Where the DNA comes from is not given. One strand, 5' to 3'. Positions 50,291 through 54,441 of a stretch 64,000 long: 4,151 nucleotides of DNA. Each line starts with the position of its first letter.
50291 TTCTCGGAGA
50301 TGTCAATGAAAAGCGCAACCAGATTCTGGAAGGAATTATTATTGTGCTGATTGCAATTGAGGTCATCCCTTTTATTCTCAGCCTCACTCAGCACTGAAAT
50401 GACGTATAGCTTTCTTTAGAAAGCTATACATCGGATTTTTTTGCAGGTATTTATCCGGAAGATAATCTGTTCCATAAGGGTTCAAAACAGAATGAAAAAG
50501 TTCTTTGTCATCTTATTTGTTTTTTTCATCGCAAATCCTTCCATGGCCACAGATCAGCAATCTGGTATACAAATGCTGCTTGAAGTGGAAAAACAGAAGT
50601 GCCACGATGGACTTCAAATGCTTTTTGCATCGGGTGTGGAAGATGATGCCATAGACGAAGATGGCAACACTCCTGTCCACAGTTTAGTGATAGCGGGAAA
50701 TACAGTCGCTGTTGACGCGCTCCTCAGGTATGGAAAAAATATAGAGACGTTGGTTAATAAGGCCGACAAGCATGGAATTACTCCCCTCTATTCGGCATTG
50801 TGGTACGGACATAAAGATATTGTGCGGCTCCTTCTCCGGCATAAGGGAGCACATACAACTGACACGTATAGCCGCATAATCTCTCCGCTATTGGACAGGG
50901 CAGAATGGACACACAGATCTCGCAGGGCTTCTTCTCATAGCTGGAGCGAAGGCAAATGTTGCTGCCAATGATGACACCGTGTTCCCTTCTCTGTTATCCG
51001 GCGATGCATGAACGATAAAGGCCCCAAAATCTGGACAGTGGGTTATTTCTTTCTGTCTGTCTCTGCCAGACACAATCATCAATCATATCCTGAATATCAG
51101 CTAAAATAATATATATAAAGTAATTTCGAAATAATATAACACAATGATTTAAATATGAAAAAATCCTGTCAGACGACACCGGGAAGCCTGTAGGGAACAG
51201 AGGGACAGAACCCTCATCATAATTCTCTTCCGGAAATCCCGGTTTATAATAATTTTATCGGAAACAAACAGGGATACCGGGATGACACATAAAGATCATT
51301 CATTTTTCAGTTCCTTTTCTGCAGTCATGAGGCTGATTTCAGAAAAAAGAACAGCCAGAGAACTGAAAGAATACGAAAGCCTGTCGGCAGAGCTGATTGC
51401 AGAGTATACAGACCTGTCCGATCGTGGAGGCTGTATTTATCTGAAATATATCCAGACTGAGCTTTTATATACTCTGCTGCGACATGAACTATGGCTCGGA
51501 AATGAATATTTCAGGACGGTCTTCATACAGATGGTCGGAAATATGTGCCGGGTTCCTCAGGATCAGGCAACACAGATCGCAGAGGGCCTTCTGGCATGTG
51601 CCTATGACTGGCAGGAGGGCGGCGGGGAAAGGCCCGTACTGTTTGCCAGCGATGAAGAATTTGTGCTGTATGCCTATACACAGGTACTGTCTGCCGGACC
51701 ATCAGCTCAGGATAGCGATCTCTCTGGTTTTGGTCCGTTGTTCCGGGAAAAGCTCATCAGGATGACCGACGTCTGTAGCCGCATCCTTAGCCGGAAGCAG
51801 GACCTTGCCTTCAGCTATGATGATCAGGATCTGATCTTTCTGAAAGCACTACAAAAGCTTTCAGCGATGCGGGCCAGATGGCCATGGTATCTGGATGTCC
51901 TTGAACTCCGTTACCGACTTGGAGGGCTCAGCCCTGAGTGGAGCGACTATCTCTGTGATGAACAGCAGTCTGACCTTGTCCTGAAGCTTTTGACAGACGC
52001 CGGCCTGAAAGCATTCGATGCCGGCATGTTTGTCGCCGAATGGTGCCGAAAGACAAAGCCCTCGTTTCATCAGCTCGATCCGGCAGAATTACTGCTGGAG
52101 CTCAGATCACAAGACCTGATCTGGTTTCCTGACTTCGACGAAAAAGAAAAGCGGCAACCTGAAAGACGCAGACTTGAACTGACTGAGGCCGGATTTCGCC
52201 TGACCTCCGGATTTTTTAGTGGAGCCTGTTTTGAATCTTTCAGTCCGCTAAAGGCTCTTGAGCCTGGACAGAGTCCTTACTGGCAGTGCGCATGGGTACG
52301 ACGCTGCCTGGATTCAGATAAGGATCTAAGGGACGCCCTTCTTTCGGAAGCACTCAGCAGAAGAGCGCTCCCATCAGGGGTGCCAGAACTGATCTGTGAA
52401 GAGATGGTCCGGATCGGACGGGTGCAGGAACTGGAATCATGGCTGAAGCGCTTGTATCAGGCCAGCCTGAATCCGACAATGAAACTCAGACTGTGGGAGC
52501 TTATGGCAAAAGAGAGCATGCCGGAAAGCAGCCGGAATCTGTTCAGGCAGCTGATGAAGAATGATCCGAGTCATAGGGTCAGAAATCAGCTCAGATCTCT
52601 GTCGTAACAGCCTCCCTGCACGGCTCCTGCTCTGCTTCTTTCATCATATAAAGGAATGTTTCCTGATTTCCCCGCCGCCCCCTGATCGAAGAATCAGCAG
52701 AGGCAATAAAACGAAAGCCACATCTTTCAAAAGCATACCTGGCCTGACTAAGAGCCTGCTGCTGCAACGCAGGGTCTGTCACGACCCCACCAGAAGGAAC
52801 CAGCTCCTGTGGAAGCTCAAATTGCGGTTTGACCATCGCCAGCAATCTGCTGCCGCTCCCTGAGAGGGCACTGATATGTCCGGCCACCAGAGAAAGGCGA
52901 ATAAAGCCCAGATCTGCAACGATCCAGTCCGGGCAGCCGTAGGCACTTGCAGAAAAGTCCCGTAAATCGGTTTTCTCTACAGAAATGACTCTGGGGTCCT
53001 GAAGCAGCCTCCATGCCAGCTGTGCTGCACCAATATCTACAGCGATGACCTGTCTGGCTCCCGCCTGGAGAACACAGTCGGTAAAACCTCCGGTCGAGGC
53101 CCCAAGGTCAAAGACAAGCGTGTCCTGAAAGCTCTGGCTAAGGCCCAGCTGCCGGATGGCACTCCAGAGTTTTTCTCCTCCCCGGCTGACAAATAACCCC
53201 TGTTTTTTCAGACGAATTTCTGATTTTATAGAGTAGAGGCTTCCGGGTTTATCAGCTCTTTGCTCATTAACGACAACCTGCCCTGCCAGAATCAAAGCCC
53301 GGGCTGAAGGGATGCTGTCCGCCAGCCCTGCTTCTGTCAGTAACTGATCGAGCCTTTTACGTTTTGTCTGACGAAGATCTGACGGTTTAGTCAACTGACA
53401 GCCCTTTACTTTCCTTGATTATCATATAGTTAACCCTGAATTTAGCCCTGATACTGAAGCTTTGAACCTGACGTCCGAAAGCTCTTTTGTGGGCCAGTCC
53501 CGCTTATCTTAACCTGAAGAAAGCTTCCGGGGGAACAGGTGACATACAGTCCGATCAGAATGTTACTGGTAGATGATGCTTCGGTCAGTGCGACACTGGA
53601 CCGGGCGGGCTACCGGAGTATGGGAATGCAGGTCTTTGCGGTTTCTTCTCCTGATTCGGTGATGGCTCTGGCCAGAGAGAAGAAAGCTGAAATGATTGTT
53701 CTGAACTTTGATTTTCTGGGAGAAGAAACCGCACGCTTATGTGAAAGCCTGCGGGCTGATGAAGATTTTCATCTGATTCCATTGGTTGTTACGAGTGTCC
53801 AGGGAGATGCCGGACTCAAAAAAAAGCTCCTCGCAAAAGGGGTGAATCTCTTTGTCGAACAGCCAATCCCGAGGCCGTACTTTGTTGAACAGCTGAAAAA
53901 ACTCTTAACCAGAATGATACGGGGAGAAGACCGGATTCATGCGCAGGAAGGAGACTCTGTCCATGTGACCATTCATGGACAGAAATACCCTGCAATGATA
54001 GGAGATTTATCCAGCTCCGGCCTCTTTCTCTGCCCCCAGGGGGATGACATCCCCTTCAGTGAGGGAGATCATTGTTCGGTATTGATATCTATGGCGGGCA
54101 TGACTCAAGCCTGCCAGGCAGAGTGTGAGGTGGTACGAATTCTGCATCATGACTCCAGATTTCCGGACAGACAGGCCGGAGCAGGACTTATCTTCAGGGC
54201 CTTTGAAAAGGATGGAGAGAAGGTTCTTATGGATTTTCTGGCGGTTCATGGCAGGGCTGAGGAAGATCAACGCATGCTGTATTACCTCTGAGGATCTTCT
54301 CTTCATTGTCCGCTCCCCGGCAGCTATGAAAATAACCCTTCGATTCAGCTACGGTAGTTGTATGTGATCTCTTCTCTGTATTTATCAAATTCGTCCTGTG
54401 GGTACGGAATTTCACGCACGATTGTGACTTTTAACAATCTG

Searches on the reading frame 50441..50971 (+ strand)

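Call 20: search_protein_families(library=pfam, proteins=[window:50441-50971:+], max_evalue=0.0001)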
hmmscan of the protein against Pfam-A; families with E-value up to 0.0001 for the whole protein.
window:50441-50971:+ (176 aa): 5 families
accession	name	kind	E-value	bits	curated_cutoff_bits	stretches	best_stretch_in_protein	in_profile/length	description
PF12796.13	Ank_2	-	9.4e-13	49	27.3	1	54-140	9-87/90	Ankyrin repeats (3 copies)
PF00023.36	Ank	-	2.1e-10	40.7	21.1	1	111-138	1-27/33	Ankyrin repeat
PF13637.12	Ank_4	-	6.2e-10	39.5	22.7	1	80-132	2-50/50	Ankyrin repeats (many copies)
PF13606.12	Ank_3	-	1.3e-07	31.7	22.3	0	111-137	1-26/30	Ankyrin repeat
PF13857.12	Ank_5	-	4.1e-05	24.3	27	0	105-134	9-38/56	Ankyrin repeats (many copies)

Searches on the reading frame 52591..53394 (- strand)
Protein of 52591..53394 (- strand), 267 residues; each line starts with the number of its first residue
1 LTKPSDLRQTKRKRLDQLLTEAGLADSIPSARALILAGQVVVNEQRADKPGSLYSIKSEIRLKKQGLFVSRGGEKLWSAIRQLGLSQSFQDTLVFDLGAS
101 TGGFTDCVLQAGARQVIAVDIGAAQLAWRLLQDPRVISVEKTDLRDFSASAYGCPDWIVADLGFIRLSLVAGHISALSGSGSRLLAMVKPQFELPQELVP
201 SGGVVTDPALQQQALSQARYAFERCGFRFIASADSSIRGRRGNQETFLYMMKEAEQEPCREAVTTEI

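Call 20: search_protein_families(library=pfam, proteins=[window:52591-53394:-], max_evalue=0.0001)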
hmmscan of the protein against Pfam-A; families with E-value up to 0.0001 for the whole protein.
window:52591-53394:- (267 aa): 2 families
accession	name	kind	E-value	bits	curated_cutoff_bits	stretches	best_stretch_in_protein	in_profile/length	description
PF01728.25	FtsJ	-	6.6e-34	117.8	24.1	1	68-249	1-178/181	FtsJ-like methyltransferase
PF01479.30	S4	-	6.8e-10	39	22.8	1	14-53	2-41/48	S4 domain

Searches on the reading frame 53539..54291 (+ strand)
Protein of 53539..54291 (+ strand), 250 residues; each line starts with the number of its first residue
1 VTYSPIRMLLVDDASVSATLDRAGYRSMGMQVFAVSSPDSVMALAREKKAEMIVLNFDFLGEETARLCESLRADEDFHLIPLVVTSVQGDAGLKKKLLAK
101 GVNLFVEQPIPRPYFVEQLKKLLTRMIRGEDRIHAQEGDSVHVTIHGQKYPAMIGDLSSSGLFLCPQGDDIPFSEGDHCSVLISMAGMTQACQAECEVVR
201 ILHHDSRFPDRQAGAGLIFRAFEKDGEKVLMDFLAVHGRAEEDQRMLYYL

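Call 20: search_protein_families(library=pfam, proteins=[window:53539-54291:+], max_evalue=0.0001)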
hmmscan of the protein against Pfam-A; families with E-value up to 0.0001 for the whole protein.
window:53539-54291:+ (250 aa): 1 family
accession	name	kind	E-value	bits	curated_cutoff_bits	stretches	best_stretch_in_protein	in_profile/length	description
PF00072.30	Response_reg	-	1.1e-06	29.2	30.2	1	9-117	2-108/111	Response regulator receiver domain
